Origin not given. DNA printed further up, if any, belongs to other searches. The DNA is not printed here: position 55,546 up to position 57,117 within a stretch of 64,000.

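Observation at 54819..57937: Coupled di-iron oxygenase / divergent HMG-CoA-reductase-like / Delta9 desaturase operon with no isoprenoid context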

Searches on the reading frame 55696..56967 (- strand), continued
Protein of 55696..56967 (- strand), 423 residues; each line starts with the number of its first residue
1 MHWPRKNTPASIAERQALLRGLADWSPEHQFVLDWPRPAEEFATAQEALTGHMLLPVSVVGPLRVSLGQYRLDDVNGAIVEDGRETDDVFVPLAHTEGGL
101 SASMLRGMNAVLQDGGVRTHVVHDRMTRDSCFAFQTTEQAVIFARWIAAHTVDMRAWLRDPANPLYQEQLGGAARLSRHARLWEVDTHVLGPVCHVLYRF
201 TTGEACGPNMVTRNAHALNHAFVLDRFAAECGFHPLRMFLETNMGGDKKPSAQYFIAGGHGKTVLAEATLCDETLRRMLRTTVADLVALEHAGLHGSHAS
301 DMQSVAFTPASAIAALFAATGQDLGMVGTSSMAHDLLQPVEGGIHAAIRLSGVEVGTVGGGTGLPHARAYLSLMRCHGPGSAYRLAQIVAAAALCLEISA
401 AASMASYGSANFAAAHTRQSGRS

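Call 23: search_solved_structures(query=window:55696-56967:-, show_alignments=5, max_evalue=1e-20)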
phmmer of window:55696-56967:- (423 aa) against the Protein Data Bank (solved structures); distinct sequences matched with E-value up to 1e-20: 6.
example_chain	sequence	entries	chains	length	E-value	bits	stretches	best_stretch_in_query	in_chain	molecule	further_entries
6hr7_A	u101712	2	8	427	1.1e-35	126.6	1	86-416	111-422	HMG-CoA reductase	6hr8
8ecg_A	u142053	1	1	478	1.5e-29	106.4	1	76-406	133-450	3-hydroxy-3-methylglutaryl-coenzyme A reductase 1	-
7uli_AAA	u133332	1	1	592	2.8e-29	105.5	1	77-406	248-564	3-hydroxy-3-methylglutaryl-coenzyme A reductase 1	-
2q1l_A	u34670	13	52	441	3e-22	82.3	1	88-407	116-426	3-hydroxy-3-methylglutaryl-coenzyme A reductase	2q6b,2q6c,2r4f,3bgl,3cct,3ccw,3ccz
1dq8_A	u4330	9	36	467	3.1e-22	82.3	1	88-407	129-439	PROTEIN (HMG-COA REDUCTASE) | HMG-COA REDUCTASE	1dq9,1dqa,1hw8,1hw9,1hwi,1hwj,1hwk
8pkn_A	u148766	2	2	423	3.1e-22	82.3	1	88-406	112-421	3-hydroxy-3-methylglutaryl-coenzyme A reductase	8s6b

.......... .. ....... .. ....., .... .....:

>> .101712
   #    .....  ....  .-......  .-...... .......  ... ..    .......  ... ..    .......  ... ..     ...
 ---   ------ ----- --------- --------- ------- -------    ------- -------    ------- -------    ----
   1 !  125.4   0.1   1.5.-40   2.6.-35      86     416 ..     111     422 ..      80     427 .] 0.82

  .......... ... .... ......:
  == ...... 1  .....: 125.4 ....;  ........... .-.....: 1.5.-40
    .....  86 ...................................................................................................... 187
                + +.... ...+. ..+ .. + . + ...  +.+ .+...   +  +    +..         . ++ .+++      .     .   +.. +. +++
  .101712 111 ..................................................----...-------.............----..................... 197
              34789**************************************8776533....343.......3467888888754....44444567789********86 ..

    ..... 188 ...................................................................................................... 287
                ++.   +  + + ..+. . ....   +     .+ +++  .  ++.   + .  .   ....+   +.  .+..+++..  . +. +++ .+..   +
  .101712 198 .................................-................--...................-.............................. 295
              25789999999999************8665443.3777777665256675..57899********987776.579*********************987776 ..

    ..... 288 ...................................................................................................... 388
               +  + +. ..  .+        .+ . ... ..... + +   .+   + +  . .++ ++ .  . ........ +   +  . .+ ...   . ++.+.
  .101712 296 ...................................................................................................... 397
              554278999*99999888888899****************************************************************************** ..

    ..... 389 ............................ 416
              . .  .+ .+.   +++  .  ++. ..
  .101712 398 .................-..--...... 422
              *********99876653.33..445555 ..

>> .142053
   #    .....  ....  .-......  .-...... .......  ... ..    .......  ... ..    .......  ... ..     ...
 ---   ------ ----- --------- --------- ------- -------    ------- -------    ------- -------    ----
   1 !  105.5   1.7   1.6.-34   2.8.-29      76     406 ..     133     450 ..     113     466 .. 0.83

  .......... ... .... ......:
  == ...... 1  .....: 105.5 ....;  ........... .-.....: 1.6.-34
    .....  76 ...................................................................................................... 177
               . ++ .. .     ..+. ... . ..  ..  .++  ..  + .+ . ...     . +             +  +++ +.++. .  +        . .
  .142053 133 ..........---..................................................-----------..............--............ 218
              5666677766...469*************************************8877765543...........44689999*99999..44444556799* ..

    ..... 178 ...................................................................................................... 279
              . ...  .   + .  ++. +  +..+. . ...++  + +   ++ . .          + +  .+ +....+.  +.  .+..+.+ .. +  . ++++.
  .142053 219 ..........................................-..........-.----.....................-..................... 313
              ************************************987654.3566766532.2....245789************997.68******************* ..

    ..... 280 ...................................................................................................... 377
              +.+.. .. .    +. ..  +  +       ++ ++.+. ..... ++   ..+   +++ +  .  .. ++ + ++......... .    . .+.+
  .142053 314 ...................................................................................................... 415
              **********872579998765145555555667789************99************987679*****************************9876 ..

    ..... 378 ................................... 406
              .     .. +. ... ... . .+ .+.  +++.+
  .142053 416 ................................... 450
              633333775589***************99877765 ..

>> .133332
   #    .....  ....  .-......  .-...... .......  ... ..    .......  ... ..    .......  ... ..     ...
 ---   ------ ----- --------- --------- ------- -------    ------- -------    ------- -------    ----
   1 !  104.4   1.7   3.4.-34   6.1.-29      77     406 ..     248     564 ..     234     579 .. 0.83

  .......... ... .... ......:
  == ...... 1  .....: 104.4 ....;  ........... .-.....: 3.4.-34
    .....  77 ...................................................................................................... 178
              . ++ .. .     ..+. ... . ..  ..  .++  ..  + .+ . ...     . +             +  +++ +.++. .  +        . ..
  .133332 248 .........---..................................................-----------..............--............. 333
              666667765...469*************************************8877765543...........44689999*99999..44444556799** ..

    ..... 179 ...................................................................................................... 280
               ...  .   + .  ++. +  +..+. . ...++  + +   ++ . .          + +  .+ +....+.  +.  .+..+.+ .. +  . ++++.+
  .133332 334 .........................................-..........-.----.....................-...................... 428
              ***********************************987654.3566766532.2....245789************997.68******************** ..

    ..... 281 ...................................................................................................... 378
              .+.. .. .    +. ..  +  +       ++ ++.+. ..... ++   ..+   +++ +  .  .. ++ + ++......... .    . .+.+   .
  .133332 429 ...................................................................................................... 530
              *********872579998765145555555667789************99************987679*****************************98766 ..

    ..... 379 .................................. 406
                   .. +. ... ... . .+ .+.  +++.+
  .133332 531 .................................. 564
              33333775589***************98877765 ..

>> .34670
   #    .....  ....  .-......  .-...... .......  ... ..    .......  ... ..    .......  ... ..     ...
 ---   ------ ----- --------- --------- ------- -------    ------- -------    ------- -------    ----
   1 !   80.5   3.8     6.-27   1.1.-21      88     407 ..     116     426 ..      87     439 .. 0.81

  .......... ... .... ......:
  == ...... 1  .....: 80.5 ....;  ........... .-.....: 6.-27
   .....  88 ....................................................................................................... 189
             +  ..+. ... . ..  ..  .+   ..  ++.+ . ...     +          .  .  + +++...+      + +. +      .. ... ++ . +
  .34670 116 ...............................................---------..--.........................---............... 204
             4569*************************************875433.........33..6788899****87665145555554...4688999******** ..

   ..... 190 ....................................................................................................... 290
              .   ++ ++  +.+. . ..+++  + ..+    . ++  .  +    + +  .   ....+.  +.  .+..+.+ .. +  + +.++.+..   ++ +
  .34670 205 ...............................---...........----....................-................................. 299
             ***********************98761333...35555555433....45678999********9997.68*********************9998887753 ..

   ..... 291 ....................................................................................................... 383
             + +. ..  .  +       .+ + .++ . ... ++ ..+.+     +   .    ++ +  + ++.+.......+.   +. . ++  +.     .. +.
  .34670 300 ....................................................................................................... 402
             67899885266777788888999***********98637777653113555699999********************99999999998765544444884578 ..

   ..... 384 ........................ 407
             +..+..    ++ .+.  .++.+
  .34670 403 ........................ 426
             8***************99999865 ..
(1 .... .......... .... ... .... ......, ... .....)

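Call 25: find_related_loci(query=A1, collection=genome_contigs, flank=8000)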
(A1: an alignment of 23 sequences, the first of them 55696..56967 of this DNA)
Query A1 (423 aa) in genome_contigs; peptide patterns used: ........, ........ (x = any residue, [..] = any of these).
599 stretches matched a pattern (row limit reached: there are more); 540 encode a relative of the query (tblastn E <= 1e-3); the best 80 are kept; 80 distinct loci.
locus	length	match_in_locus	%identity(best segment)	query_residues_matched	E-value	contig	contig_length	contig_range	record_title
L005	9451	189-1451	73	3-423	0e+0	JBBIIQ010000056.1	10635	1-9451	MAG: Armatimonadota bacterium isolate PGS172224_bin_142 NODE_6359_length_10635_cov_4.337146, whole genome shotgun sequen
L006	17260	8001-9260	73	3-422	0e+0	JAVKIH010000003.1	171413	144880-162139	MAG: Candidatus Geohabitans tengchongensis isolate JZ-2_201803_bins_100 JZ-2_201803_bins_100_scaffold_3, whole genome sh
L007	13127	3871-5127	72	3-421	0e+0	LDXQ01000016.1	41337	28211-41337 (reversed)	MAG: Armatimonadetes bacterium CSP1-3 XU14_C0016, whole genome shotgun sequence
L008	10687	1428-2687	73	3-422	0e+0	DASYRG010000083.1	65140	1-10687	MAG TPA_asm: bacterium isolate SMAG_U4505 k141_2623869, whole genome shotgun sequence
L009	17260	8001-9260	73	3-422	0e+0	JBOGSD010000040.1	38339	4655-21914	MAG: bacterium isolate M3-S_metabat2.bin.423 k127_2554729, whole genome shotgun sequence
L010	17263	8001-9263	67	3-423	0e+0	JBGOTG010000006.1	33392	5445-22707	MAG: Candidatus Dormibacteraceae bacterium isolate OBJ_0618_7090110_168 k141_4198044_length_33392_cov_17.7537, whole gen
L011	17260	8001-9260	66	3-423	4e-180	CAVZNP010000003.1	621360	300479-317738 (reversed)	MAG: uncultured Chloroflexia bacterium isolate MFD05705.bin.2.48 genome assembly, contig: contig_26107, whole genome sho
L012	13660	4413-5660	73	7-422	5e-180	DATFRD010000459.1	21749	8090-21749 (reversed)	MAG TPA_asm: Candidatus Dormiibacterota bacterium isolate SMAG_U9348 k141_4977730, whole genome shotgun sequence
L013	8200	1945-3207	67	3-422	7e-173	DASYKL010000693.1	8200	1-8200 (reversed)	MAG TPA_asm: Chloroflexota bacterium isolate SMAG_U4321 k141_1294324, whole genome shotgun sequence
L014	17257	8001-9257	65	3-422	1e-171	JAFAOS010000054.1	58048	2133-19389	MAG: Chloroflexota bacterium isolate CP_BM_ER_18 BM_ER_k147_6748720, whole genome shotgun sequence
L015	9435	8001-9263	62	3-423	2e-168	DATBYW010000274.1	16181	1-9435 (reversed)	MAG TPA_asm: Candidatus Dormiibacterota bacterium isolate SMAG_U7603 k141_963451, whole genome shotgun sequence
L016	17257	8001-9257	64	2-416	1e-167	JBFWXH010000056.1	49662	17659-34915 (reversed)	MAG: Candidatus Binatia bacterium isolate CA_2019_TPBS_136 NODE_4346_length_49662_cov_6.322035_TPBS, whole genome shotgu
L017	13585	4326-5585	63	3-423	3e-167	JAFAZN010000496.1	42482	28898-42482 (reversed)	MAG: Chloroflexota bacterium isolate CP_BM_RX_R9_6 BM_RX_R9_k147_2536191, whole genome shotgun sequence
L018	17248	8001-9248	64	3-421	4e-167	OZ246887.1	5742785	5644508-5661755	MAG: Candidatus Binatia bacterium isolate b8ec8574-1247-4dd4-b016-8701380be1a0 genome assembly, chromosome: 1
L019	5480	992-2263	64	2-421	1e-169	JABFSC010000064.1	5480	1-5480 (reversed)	MAG: Deltaproteobacteria bacterium isolate S-RSF-IL-11 seq_6408, whole genome shotgun sequence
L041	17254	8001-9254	58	3-421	6e-156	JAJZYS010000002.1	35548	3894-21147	MAG: Bacillota bacterium isolate TL1-5.bin58 NODE_1265_length_35548_cov_1.616753, whole genome shotgun sequence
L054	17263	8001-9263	60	3-421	3e-142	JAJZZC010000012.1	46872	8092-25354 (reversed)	MAG: Bacillota bacterium isolate TL1-5.bin93 NODE_734_length_46872_cov_2.774650, whole genome shotgun sequence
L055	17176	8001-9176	59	2-416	4e-142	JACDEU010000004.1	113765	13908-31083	MAG: Actinomycetota bacterium isolate MGR_bin368 SD2903_NODE_5_length_113765_cov_4.032929, whole genome shotgun sequence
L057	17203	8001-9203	56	2-421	2e-140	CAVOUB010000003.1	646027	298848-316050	MAG: uncultured Actinomycetes bacterium isolate MFD10007.bin.1.27 genome assembly, contig: contig_13479, whole genome sh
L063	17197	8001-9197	56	2-421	3e-140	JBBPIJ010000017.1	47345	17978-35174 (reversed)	MAG: Actinomycetota bacterium isolate BPF1-28-30_bin_2 NODE_108_length_47345_cov_48.318905, whole genome shotgun sequenc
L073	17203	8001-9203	57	3-421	2e-138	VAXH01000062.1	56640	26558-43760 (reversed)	MAG: Actinobacteria bacterium isolate AC_27 14_0919_09_20cm_scaffold_138, whole genome shotgun sequence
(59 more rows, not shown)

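Call 28: search_dna_similar(query=window:55696-56967:-, collection=plasmids, mode=protein, max_rows=30)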
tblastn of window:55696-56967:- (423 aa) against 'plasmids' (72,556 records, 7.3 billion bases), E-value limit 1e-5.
Records with a match: 24; places in all: 24; records where one place covers at least 80% of the query: 15.
Best place of each record, by identity: <60% 24.
By first word of the organism name: Sinorhizobium 9; Vibrio 7; Streptomyces 4; Brevibacillus 1; Photobacterium 1; Alteromonas 1; Roseinatronobacter 1.
By predicted mobility (MOB-suite, as given by PLSDB): non-mobilizable 13; conjugative 8; mobilizable 3.
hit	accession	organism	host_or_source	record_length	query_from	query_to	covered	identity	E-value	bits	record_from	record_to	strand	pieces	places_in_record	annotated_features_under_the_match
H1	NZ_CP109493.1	Streptomyces sp. NBC_01435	-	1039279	39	389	83%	33.9%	2e-32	137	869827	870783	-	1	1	record has no annotation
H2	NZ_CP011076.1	Brevibacillus laterosporus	Oryza sativa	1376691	8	388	90%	30.1%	7e-25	115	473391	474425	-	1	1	none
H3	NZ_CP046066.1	Vibrio sp. THAF191d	pure culture,Surface of a polyethylene ...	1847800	39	388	83%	32.3%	8e-27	120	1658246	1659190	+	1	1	none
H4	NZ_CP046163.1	Vibrio sp. THAF191c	pure culture,Surface of a polyethylene ...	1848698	39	388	83%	32.3%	8e-27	120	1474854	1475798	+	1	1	none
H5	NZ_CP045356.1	Vibrio sp. THAF64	pure culture,Surface of a sandy ...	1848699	39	388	83%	32.3%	8e-27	120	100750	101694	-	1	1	none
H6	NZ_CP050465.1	Vibrio campbellii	single cell,seawater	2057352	2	388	91%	28.7%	8e-28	123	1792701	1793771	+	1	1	none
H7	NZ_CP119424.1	Photobacterium sp. DA100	-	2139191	47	388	81%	30.9%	2e-32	137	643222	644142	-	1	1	none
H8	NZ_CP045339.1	Vibrio sp. THAF190c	pure culture,Surface of a polyethylene ...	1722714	47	388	81%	30.9%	7e-27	120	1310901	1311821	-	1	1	none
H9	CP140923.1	Sinorhizobium meliloti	Medicago lupulina,whole organism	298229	8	376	87%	28.4%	5e-13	79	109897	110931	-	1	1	hydroxymethylglutaryl-CoA reductase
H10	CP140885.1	Sinorhizobium meliloti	Medicago lupulina,whole organism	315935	8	376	87%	28.4%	5e-13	79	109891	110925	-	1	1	hydroxymethylglutaryl-CoA reductase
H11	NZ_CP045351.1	Vibrio aquimaris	pure culture,Non-filtered water from ...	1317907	47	388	81%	30.3%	8e-26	117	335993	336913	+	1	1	none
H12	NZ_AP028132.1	Vibrio fluvialis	Homo sapiens,Stool sample from a ...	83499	47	388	81%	29.7%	1e-22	108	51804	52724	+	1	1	hydroxymethylglutaryl-CoA reductase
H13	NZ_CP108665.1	Streptomyces globisporus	-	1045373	55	386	78%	28.0%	3e-6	57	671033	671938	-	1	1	record has no annotation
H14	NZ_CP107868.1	Streptomyces sp. NBC_00493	-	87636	4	350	82%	25.9%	7e-6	56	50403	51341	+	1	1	hydroxymethylglutaryl-CoA reductase | fni: type 2 isopentenyl-diphosphate Delta-isomerase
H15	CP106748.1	Streptomyces sp. AD2-2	cell culture,topsoil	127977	4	350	82%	25.8%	2e-6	58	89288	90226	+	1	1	hydroxymethylglutaryl-CoA reductase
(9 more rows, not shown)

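Call 33: search_protein_representatives(protein=window:55696-56967:-)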
Query: 423 residues. Proteins with E-value up to 0.001 (for the whole library): 1774; up to 1e-10: 1069; up to 1e-30: 232. The best 150 are listed.
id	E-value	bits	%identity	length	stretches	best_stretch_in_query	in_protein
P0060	4.9e-191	651.5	68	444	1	3-422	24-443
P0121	2.1e-132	458.4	58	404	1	2-421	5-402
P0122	7.4e-132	456.6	57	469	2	3-343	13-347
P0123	2.6e-105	369.2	46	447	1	12-421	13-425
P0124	1.3e-87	310.9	66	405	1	176-421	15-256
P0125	1.5e-85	304.1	50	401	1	43-421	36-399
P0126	2.8e-85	303.2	58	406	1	2-316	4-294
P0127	2.6e-84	300.0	67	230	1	190-421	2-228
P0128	4.2e-84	299.3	62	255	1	173-421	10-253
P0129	1.8e-81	290.6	72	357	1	154-339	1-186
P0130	2.4e-77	277.1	55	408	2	32-261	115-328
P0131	3.0e-76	273.4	55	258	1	2-274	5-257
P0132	2.2e-75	270.5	47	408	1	2-288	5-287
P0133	1.5e-73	264.5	65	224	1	95-335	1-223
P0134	4.1e-69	249.9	68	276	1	197-380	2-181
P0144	7.7e-51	189.7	40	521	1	49-419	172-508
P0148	8.7e-49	183.0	40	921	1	87-419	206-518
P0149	1.3e-48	182.4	39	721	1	27-421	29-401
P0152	6.9e-48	180.0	37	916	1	89-419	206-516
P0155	8.5e-46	173.1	36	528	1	77-418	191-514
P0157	1.5e-45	172.3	40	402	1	84-419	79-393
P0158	2.2e-45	171.8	37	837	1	76-419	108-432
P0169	1.1e-42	162.9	35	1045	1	75-418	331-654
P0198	3.4e-39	151.4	34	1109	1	79-418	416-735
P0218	8.5e-38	146.8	37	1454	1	75-418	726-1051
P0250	1.4e-35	139.4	37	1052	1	88-407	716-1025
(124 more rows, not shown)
